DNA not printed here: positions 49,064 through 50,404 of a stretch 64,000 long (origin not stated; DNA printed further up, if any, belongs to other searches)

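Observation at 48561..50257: Translationally coupled two-gene module with a HEPN-like Rx4H protein: candidate abortive-infection or toxin-antitoxin system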

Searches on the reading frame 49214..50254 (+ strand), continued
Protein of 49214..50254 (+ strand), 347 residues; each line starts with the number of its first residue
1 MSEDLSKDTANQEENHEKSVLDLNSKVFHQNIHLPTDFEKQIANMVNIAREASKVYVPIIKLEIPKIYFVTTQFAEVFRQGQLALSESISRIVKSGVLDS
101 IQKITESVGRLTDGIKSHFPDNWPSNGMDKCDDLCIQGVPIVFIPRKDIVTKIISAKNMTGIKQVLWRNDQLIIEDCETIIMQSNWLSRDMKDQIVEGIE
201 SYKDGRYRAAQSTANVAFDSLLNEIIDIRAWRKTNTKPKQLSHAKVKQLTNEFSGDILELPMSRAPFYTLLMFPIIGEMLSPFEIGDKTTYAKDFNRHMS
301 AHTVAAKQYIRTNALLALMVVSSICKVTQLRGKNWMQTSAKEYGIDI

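Call 60: predict_structure(alignment_id=A2)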
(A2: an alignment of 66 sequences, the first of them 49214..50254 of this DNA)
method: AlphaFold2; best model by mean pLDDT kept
length: 347 residues; sequences in the alignment: 66
mean_pLDDT: 83.8   pTM: 0.73
mean pLDDT of the five models: 83.8, 81.8, 80.8, 80.4, 79.8
residues with pLDDT >= 90: 203; 70-90: 66; 50-70: 47; < 50: 31
segments of 3 or more residues with pLDDT < 50: 1-31
pLDDT, mean of each block of 10 residues (from residue 1): 44 44 45 66 78 67 62 62 56 69 77 85 94 96 98 97 98 99 98 99 98 98 95 87 91 82 89 97 93 95 96 98 98 96 84
secondary structure, 60 per line:
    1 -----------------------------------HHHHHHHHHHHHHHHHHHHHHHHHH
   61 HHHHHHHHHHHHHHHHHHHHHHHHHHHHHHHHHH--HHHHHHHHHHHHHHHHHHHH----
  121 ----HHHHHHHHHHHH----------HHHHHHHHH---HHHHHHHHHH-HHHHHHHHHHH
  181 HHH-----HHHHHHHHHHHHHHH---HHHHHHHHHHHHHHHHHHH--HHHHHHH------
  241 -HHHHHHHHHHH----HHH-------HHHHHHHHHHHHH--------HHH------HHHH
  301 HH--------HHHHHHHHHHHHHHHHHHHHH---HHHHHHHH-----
elements in order: H36-94 H97-116 H125-136 H147-155 H159-168 H170-183 H189-203 H207-225 H228-234 H242-252 H267-279 H297-302 H311-331 H335-342

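Call 65: fold_search(model_id=the predicted structure, library=pdb)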
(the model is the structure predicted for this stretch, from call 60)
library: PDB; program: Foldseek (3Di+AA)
matches with E <= 10: 37; with E <= 0.001: 0
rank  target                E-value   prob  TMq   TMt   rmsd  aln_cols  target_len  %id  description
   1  9bz4_B                3.2e+00  0.03  0.13  0.11  24.1       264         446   12  Crystal structure of the C2 and GAP domains of human p120RasGAP (released 2025-01-22)
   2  6br8_A                3.5e+00  0.08  0.12  0.16  16.3       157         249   17  Structure of A6 reveals a novel lipid transporter (released 2018-06-20)
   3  1r5z_A                3.8e+00  0.04  0.14  0.14  17.9       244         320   10  Crystal Structure of Subunit C of V-ATPase (released 2004-01-13)
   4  7ung_B1               4.2e+00  0.03  0.10  0.09  32.9       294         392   12  48-nm repeat of the human respiratory doublet microtubule (released 2022-10-05)
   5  9hfk_A                4.4e+00  0.03  0.13  0.16  14.8       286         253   10  Cryo-EM structure of the freshwater actinorhodopsin, Rhodoluna lacicola (RlActR) (released 2026-03-18)
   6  8j07_8M               4.4e+00  0.03  0.11  0.10  32.4       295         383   14  96nm repeat of human respiratory doublet microtubule and associated axonemal complexes (released 2023-07-26)
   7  5v7b_B                5.0e+00  0.08  0.17  0.30   8.7       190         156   13  Crystal structure of Influenza A virus matrix protein M1 (NLS-88E) (released 2017-04-12)
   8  8tm9_B                5.0e+00  0.04  0.14  0.19  17.6       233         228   11  Computationally designed tunable C2 symmetric tandem repeat homodimer, D_3_633_8x bound to peptide (released 2024-12-11)
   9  4c7r_A                5.2e+00  0.03  0.16  0.13  13.1       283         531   11  Inward facing conformation of the trimeric betaine transporter BetP in complex with lipids (released 2013-10-30)
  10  7ung_B2               5.2e+00  0.02  0.10  0.09  32.8       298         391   13  48-nm repeat of the human respiratory doublet microtubule (released 2022-10-05)
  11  9n72_ST               5.5e+00  0.02  0.10  0.06  32.5       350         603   11  SSU processome maturation and disassembly, State F (released 2025-11-05)
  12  7ljb_B                6.0e+00  0.04  0.14  0.18  18.9       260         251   11  Human TRAAK K+ channel mutant G158D in a K+ bound conductive conformation (released 2021-06-30)
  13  7rro_B8               6.0e+00  0.04  0.13  0.11  30.8       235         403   13  Structure of the 48-nm repeat doublet microtubule from bovine tracheal cilia (released 2021-10-27)
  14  8w20_A                6.0e+00  0.03  0.14  0.08  35.0       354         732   13  Umb1 umbrella toxin particle (released 2024-04-17)
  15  2z36_A                6.0e+00  0.02  0.13  0.11  18.5       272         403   10  Crystal structure of cytochrome P450 MoxA from Nonomuraea recticatena (CYP105) (released 2007-08-21)
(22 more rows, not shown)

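Call 68: search_dna_similar(query=window:49214-50254:+, collection=plasmids, mode=protein, max_evalue=0.001, max_rows=20)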
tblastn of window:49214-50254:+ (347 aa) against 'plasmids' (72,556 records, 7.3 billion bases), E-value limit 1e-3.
Records with a match: 7; places in all: 7; records where one place covers at least 80% of the query: 1.
Best place of each record, by identity: <60% 7.
By first word of the organism name: Streptomyces 4; Nocardia 2; Dietzia 1.
By predicted mobility (MOB-suite, as given by PLSDB): mobilizable 5; non-mobilizable 2.
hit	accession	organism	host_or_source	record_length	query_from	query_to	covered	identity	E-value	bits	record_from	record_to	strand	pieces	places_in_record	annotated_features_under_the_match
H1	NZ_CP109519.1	Streptomyces anulatus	-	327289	12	326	91%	20.8%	6e-7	59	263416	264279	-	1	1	hypothetical protein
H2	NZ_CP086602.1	Nocardia farcinica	Homo sapiens,whole organism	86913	89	324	68%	25.5%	5e-11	72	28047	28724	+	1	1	hypothetical protein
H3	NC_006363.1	Nocardia farcinica IFM 10152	-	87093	89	324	68%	25.5%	5e-11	72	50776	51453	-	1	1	hypothetical protein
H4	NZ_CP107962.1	Streptomyces sp. NBC_00376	-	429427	64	326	76%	21.0%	2e-10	70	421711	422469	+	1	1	hypothetical protein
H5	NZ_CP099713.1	Dietzia kunjamensis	cell culture,water from a container for ...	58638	84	324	69%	22.9%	1e-6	57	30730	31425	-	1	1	hypothetical protein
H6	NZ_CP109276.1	Streptomyces anthocyanicus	-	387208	96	326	67%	23.2%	4e-6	56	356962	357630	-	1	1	hypothetical protein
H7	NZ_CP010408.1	Streptomyces vietnamensis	soil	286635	111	329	63%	22.6%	3e-6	57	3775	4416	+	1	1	hypothetical protein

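Call 69: search_dna_similar(query=window:49214-50254:+, collection=phages, mode=protein, max_evalue=0.001, max_rows=20)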
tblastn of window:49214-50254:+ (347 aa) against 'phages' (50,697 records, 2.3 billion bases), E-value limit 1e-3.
No match.

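Call 70: fold_search(model_id=the predicted structure, library=viral)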
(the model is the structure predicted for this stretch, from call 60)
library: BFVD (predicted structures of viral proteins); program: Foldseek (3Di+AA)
matches with E <= 10: 52; with E <= 0.001: 0
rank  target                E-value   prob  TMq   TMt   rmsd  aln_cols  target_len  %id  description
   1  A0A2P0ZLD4            4.3e-03  1.00  0.40  0.42  14.5       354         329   14  (no name in the UniProt tables at hand)
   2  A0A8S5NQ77            8.8e-03  1.00  0.37  0.54   5.7       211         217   16  Uncharacterized protein [Siphoviridae sp. ctpbe1]
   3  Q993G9                9.6e-01  0.18  0.20  0.22  17.0       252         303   12  ORF41 [callitrichine gammaherpesvirus 3]
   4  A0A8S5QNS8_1          1.1e+00  0.06  0.11  0.06  28.2       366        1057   14  Tail tape measure [Siphoviridae sp. ctgBD49]
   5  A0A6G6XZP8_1          1.1e+00  0.06  0.11  0.06  26.6       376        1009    9  (no name in the UniProt tables at hand)
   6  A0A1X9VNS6            1.1e+00  0.11  0.14  0.18  20.2       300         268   11  Uncharacterized protein (Fragment) [Mimivirus AB-566-O17]
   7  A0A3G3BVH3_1          1.2e+00  0.06  0.12  0.05  18.9       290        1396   10  Tail tape measure protein [Bacillus phage vB_BcoS-136]
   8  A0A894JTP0            1.3e+00  0.06  0.11  0.11  31.0       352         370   14  (no name in the UniProt tables at hand)
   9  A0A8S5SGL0            1.5e+00  0.04  0.11  0.09  23.4       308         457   10  Minor tail protein (Fragment) [Siphoviridae sp. ctzyE57]
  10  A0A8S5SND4            1.7e+00  0.08  0.14  0.11  33.4       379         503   10  Uncharacterized protein [Siphoviridae sp. ct7Qv4]
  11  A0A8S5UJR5            1.8e+00  0.03  0.11  0.07  22.7       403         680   11  Uncharacterized protein [Podoviridae sp. ct9A73]
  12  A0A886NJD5            1.9e+00  0.08  0.13  0.09  19.6       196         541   13  (no name in the UniProt tables at hand)
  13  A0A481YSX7            2.1e+00  0.08  0.13  0.08  26.7       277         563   10  ATP-dependent Lon protease [Marseillevirus LCMAC102]
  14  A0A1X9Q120            2.7e+00  0.04  0.13  0.11  29.0       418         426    9  (no name in the UniProt tables at hand)
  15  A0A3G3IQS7            2.8e+00  0.04  0.12  0.12  26.1       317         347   11  (no name in the UniProt tables at hand)
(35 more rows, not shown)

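Call 71: get_annotated_region(hit=H3, flank=5000)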
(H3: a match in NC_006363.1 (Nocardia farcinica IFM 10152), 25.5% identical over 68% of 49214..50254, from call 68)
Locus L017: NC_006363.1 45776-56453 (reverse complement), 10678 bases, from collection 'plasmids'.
description: Nocardia farcinica IFM 10152 plasmid pNF2, complete sequence
organism: Nocardia farcinica IFM 10152 (NCBI taxid 247156)
taxonomy: Bacteria; Actinomycetota; Actinomycetes; Mycobacteriales; Nocardiaceae; Nocardia; Nocardia farcinica; Nocardia farcinica IFM 10152
host: -; source: -; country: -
typing (MOB-suite, as given by PLSDB): mobilizable; relaxase MOBP
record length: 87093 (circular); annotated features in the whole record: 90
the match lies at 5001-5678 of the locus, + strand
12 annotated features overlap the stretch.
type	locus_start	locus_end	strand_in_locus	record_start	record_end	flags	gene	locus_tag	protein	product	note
CDS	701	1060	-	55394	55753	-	-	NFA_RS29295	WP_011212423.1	hypothetical protein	-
CDS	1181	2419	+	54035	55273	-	-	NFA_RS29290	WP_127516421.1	hypothetical protein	-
CDS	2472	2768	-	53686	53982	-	-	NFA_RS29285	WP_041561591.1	hypothetical protein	-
CDS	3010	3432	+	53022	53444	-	-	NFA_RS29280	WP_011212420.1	hypothetical protein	-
CDS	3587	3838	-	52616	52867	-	-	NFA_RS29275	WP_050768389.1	DUF3892 domain-containing protein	-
CDS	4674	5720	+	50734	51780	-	-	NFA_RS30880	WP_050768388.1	hypothetical protein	-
CDS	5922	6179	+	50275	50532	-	-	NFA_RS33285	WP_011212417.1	hypothetical protein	-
CDS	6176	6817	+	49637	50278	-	-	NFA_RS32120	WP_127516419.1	hypothetical protein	-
CDS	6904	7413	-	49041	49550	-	-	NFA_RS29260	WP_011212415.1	GNAT family N-acetyltransferase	-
CDS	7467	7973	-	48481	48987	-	-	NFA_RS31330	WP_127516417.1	hypothetical protein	-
CDS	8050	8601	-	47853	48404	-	-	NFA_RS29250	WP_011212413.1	recombinase family protein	GO:0006310 - DNA recombination [Evidence IEA]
CDS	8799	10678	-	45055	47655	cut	-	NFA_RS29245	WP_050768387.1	tetratricopeptide repeat protein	-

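Call 72: get_annotated_region(hit=H4, flank=5000)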
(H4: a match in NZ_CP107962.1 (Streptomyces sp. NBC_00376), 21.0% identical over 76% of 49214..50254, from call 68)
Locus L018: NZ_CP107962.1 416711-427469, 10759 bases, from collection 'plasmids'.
description: Streptomyces sp. NBC_00376 plasmid unnamed2, complete sequence
organism: Streptomyces sp. NBC_00376 (NCBI taxid 2975730)
taxonomy: Bacteria; Actinomycetota; Actinomycetes; Kitasatosporales; Streptomycetaceae; Streptomyces; Streptomyces sp. NBC 00376
host: -; source: -; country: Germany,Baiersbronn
typing (MOB-suite, as given by PLSDB): mobilizable; relaxase MOBP
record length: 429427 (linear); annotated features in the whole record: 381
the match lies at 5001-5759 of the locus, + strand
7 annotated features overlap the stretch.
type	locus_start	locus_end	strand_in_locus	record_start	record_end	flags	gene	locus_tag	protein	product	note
CDS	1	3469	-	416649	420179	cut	-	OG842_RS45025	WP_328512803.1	hypothetical protein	-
CDS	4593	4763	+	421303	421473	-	-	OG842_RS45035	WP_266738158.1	hypothetical protein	-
CDS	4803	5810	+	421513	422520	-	-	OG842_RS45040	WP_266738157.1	hypothetical protein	-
CDS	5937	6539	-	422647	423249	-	-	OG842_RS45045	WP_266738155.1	hypothetical protein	-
CDS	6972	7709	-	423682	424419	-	-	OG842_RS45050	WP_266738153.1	hypothetical protein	-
CDS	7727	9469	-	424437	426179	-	-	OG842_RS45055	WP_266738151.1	ATP-binding cassette domain-containing protein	-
CDS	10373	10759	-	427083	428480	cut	-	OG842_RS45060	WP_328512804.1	asparagine synthase-related protein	GO:0006529 - asparagine biosynthetic process [Evidence IEA]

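Call 73: get_annotated_region(hit=H5, flank=5000)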
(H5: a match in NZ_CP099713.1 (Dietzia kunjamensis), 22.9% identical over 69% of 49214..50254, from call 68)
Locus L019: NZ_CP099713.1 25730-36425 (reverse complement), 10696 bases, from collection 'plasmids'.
description: Dietzia kunjamensis strain 313 plasmid pDK313-58, complete sequence
organism: Dietzia kunjamensis (NCBI taxid 322509)
taxonomy: Bacteria; Actinomycetota; Actinomycetes; Mycobacteriales; Dietziaceae; Dietzia; Dietzia kunjamensis
host: -; source: cell culture,water from a container for water evaporation; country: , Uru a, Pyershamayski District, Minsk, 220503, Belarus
typing (MOB-suite, as given by PLSDB): mobilizable; relaxase MOBF
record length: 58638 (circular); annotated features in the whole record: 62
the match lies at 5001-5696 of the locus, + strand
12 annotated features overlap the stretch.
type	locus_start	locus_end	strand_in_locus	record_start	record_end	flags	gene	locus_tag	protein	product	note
CDS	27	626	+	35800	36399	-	-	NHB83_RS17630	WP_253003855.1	N-6 DNA methylase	GO:0006306 - DNA methylation [Evidence IEA]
CDS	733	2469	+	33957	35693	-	-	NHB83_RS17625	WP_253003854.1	IS1634 family transposase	-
CDS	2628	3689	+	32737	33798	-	-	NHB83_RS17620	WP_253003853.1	hypothetical protein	-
CDS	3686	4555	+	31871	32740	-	-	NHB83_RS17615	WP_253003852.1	hypothetical protein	-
CDS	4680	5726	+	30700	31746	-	-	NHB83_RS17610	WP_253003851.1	hypothetical protein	-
CDS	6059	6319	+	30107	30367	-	-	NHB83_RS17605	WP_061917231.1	ribbon-helix-helix protein, CopG family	GO:0006355 - regulation of DNA-templated transcription [Evidence IEA]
CDS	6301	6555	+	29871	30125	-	-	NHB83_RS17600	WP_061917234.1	hypothetical protein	-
CDS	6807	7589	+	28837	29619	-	-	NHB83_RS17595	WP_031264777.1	AAA family ATPase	-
CDS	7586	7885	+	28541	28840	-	-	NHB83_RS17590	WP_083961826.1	hypothetical protein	-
CDS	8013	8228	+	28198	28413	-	-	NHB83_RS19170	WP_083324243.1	toxin-antitoxin system HicB family antitoxin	-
CDS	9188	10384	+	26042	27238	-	-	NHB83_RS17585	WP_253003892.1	hypothetical protein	-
CDS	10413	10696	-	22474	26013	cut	mobF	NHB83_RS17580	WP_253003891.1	MobF family relaxase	-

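Call 74: get_annotated_region(hit=H1, flank=5000)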
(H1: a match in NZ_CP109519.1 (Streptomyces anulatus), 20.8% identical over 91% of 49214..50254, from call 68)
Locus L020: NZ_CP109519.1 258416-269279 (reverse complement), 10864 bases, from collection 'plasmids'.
description: Streptomyces anulatus strain NBC_01417 plasmid unnamed1, complete sequence
organism: Streptomyces anulatus (NCBI taxid 1892)
taxonomy: Bacteria; Actinomycetota; Actinomycetes; Kitasatosporales; Streptomycetaceae; Streptomyces; Streptomyces anulatus
host: -; source: -; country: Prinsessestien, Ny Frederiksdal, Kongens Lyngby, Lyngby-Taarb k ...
typing (MOB-suite, as given by PLSDB): mobilizable; relaxase MOBF
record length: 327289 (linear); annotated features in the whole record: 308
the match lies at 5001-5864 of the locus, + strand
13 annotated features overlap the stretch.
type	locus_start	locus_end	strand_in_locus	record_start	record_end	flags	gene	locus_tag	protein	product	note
CDS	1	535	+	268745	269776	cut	-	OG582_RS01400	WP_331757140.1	pentapeptide repeat-containing protein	-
CDS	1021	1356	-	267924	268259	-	-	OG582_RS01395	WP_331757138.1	hypothetical protein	-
CDS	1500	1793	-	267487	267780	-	-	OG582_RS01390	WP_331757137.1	hypothetical protein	-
CDS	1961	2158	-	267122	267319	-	-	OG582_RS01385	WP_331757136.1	hypothetical protein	-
CDS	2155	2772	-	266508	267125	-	-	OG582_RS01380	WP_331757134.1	hypothetical protein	-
CDS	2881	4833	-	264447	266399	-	-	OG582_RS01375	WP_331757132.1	DUF87 domain-containing protein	-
CDS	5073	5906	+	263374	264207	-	-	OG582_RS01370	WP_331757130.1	hypothetical protein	-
CDS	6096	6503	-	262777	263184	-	-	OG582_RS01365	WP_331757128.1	hypothetical protein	-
CDS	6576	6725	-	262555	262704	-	-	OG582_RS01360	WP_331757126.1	hypothetical protein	-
CDS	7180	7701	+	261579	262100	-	-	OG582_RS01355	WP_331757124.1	hypothetical protein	-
CDS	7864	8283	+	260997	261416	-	-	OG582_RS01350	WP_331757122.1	hypothetical protein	-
CDS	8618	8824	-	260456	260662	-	-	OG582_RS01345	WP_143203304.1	hypothetical protein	-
CDS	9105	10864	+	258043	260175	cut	-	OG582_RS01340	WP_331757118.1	tetratricopeptide repeat protein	-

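Call 102: find_related_loci(query=A5, collection=genome_contigs, flank=6000)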
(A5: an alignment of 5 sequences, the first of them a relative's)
Query A5 (360 aa) in genome_contigs; peptide patterns used: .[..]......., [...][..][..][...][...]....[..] (x = any residue, [..] = any of these).
600 stretches matched a pattern (row limit reached: there are more); 8 encode a relative of the query (tblastn E <= 1e-3); 8 distinct loci.
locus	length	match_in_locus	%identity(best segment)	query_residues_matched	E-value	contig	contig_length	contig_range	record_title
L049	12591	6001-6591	33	144-340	4e-22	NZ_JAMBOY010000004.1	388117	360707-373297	Microbacterium hydrocarbonoxydans strain P30 NODE_4_, whole genome shotgun sequence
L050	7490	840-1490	34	128-346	6e-19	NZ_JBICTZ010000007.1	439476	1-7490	Micromonospora sp. NPDC048935 NPDC048935_83_G3.ctg-0007, whole genome shotgun sequence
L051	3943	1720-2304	31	144-346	1e-17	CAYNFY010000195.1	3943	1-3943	MAG TPA_asm: uncultured Nocardioides sp. isolate SRP193066_co1_211 genome assembly, contig: NODE_21966_length_3943_cov_6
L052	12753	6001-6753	26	108-354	2e-17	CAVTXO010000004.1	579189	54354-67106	MAG: uncultured Actinomycetota bacterium isolate MFD06742.bin.2.106 genome assembly, contig: contig_21206, whole genome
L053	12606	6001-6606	30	144-350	6e-17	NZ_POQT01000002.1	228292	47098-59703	Blastococcus saxobsidens strain DSM 44509 contig00002, whole genome shotgun sequence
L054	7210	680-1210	29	165-340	1e-14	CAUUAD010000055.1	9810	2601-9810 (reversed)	MAG TPA_asm: Rothia mucilaginosa isolate ERR10228874_bin.7_MetaWRAP_v1.3_MAG genome assembly, contig: ERZ21659630.1690,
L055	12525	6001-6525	31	165-341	2e-14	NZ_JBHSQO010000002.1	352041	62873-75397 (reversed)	Saccharothrix lopnurensis strain CGMCC 4.7246 spades_K_21_77_2, whole genome shotgun sequence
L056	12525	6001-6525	31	165-341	2e-14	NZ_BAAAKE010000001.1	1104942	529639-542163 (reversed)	Saccharothrix xinjiangensis strain JCM 12329 sequence001, whole genome shotgun sequence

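Call 104: search_protein_families(library=pfam, proteins=[L049:3669-5156:-, L049:6652-7674:-, L050:1798-2472:+, L050:2584-3030:+, L051:2449-3942:+, L052:4850-5683:+, L052:4352-4798:+, L054:1457-2341:+, L055:6480-8312:+, L055:3013-4563:+], max_evalue=0.001)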
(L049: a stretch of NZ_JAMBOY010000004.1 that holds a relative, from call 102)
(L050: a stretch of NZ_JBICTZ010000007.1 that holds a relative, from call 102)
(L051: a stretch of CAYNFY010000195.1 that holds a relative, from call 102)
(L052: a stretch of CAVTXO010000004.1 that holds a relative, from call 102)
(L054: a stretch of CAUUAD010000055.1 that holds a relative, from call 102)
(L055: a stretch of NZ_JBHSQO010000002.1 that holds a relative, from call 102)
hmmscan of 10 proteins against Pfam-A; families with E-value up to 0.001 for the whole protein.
L049:3669-5156:- (495 aa): 2 families
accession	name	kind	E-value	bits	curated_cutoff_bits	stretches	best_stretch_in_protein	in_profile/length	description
PF05593.20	RHS_repeat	-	5.3e-09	36.7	22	0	147-171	14-38/38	RHS Repeat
PF25023.1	TEN_YD-shell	-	3.6e-07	29.1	50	1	151-397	626-866/909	Teneurin YD-shell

L049:6652-7674:- (340 aa): 0 families

L050:1798-2472:+ (225 aa): 0 families

L050:2584-3030:+ (149 aa): 1 family
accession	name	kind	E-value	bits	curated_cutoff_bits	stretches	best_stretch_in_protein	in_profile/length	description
PF14040.12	DNase_NucA_NucB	-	0.0001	23.2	23.8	1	112-148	43-75/100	Deoxyribonuclease NucA/NucB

L051:2449-3942:+ (498 aa): 5 families
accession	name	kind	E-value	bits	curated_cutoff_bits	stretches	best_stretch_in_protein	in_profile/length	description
PF13175.12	AAA_15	-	6.7e-22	79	32.1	1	8-415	1-373/374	AAA ATPase domain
PF13304.12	AAA_21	-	1.6e-16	61.7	27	1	32-414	1-301/304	AAA domain, putative AbiEii toxin, Type IV TA system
PF02463.25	SMC_N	-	3e-10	40.3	40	1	10-416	2-202/220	RecF/RecN/SMC N terminal domain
PF13476.12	AAA_23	-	0.00024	22.2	27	1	13-65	2-54/201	AAA domain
PF11398.14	DUF2813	-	0.00096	19.1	21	0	8-51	1-43/372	Protein of unknown function (DUF2813)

L052:4850-5683:+ (278 aa): 0 families

L052:4352-4798:+ (149 aa): 6 families
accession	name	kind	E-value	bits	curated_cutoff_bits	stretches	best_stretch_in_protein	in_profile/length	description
PF13404.12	HTH_AsnC-type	-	5.1e-16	58.6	27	1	7-48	1-42/42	AsnC-type helix-turn-helix domain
PF13412.12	HTH_24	-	6.7e-16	58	21.9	1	7-54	1-48/48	Winged helix-turn-helix DNA-binding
PF01037.27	AsnC_trans_reg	-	2.9e-14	53.2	25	1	76-143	4-72/73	Lrp/AsnC ligand binding domain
PF13518.12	HTH_28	-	1.7e-05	25.2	25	0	19-52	9-41/52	Helix-turn-helix domain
PF01047.28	MarR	-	5.5e-05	23.4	24.6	1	13-54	7-48/59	MarR family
PF09339.16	HTH_IclR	-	0.00036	20.7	22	0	13-53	7-48/52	IclR helix-turn-helix domain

L054:1457-2341:+ (295 aa): 0 families

L055:6480-8312:+ (611 aa): 0 families

L055:3013-4563:+ (517 aa): 2 families
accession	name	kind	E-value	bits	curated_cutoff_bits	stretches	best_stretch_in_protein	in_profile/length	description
PF00929.31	RNase_T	-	6.4e-12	46.8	24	1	131-279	1-161/164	Exonuclease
PF20964.2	DnaX_C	-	2.2e-06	28.1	26.2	1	307-395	10-98/113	DNA polymerase III subunit tau, C-terminal domain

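Call 114: search_protein_families(library=padloc, proteins=[L010:1269-2873:-, L010:347-1264:+, L051:2449-3942:+, L011:1622-2071:+, L005:2350-3051:+], max_evalue=0.001)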
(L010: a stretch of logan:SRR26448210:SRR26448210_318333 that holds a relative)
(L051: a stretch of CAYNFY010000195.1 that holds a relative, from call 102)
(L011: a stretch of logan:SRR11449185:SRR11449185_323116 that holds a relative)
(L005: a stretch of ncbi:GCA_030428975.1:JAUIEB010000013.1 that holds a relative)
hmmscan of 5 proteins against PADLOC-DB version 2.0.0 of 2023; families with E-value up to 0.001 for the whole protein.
L010:1269-2873:- (534 aa): 114 families (the best 25 are shown)
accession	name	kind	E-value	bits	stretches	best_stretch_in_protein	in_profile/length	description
PDLC02358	Old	-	7.6e-68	227.7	1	1-399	3-416/578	Old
PDLC02979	AriA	-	9.1e-35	119.1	1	1-320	2-373/373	-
PDLC04178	HEC-01A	-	5.2e-25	86.3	2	260-349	274-361/399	-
PDLC02915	ATPase-Toprim_I-B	-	3.5e-24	83.6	2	2-88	3-89/623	-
PDLC00067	GajA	-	4.6e-24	82.8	2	208-399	229-430/604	AAA ATPase domain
PDLC00070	GajA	-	2.6e-20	70.6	1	1-387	2-407/596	AAA ATPase domain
PDLC00092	GajA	-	4.4e-20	69.7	2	225-393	258-431/604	AAA ATPase domain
PDLC00094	GajA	-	7.9e-20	68.8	2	240-383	262-408/569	AAA ATPase domain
PDLC00066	GajA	-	2.6e-19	67.2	1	1-387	2-391/567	AAA ATPase domain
PDLC00081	GajA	-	1.3e-18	65.1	1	1-390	2-395/574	AAA ATPase domain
PDLC02980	AriA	-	2.3e-18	65.2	1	23-320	1-303/304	-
PDLC00271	PtuA1|PtuA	-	7e-18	63.4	2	280-356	282-357/421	AAA ATPase domain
PDLC04175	HEC-01A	-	9.4e-18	62.4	2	245-346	245-337/363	-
PDLC00086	GajA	-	3.1e-17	60.6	2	1-59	2-65/600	AAA ATPase domain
PDLC00075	GajA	-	6.4e-17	59.3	1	1-404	2-394/536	AAA ATPase domain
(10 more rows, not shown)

L010:347-1264:+ (306 aa): 4 families
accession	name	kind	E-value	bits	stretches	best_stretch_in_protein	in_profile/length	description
PDLC04911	PDC-S11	-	1.5e-108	360.8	1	2-305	4-312/318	-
PDLC04912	PDC-S11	-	2.6e-102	340.2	1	2-305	4-310/313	-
PDLC04914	PDC-S11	-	4.7e-86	286.8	1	2-306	4-309/314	-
PDLC04913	PDC-S11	-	9.6e-20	68.9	1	163-305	218-364/375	-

L051:2449-3942:+ (498 aa): 101 families (the best 25 are shown)
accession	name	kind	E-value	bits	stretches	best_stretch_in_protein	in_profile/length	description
PDLC02979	AriA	-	5.5e-22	77.1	2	296-415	247-372/373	-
PDLC02980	AriA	-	1.9e-18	65.5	1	303-416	180-303/304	-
PDLC04135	mad3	-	1.8e-17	61.9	1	10-414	2-325/374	mads_3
PDLC02358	Old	-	2.1e-17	61.2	2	359-492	266-408/578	Old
PDLC00271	PtuA1|PtuA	-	4.4e-16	57.4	2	300-429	209-335/421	AAA ATPase domain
PDLC04178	HEC-01A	-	1e-15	55.7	2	350-418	264-333/399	-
PDLC02913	ATPase_I-A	-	7.9e-15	53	2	339-426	320-417/508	-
PDLC00299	PtuA1|PtuA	-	3.8e-14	50.5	2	5-52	50-97/535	AAA ATPase domain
PDLC00075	GajA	-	9.5e-14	48.8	1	331-413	228-307/536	AAA ATPase domain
PDLC00069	GajA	-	1.1e-13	48.6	2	368-413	330-378/687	AAA ATPase domain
PDLC04175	HEC-01A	-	2.3e-13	48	2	347-414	245-310/363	-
PDLC00278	PtuA1|PtuA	-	2.6e-13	48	2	340-428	243-343/436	AAA ATPase domain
PDLC00311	PtuA1|PtuA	-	9.8e-13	45.9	1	370-433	305-368/455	AAA ATPase domain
PDLC00092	GajA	-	4e-12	43.5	2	375-490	314-427/604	AAA ATPase domain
PDLC02915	ATPase-Toprim_I-B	-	6.5e-12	43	1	355-414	239-297/623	-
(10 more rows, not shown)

L011:1622-2071:+ (150 aa): 1 family
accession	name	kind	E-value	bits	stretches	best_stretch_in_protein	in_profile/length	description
PDLC00631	ZorD1|ZorD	-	0.00037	16.4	1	7-121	939-1048/1071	"SWI2/SNF2 helicase, Mrr-like nuclease"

L005:2350-3051:+ (234 aa): 0 families
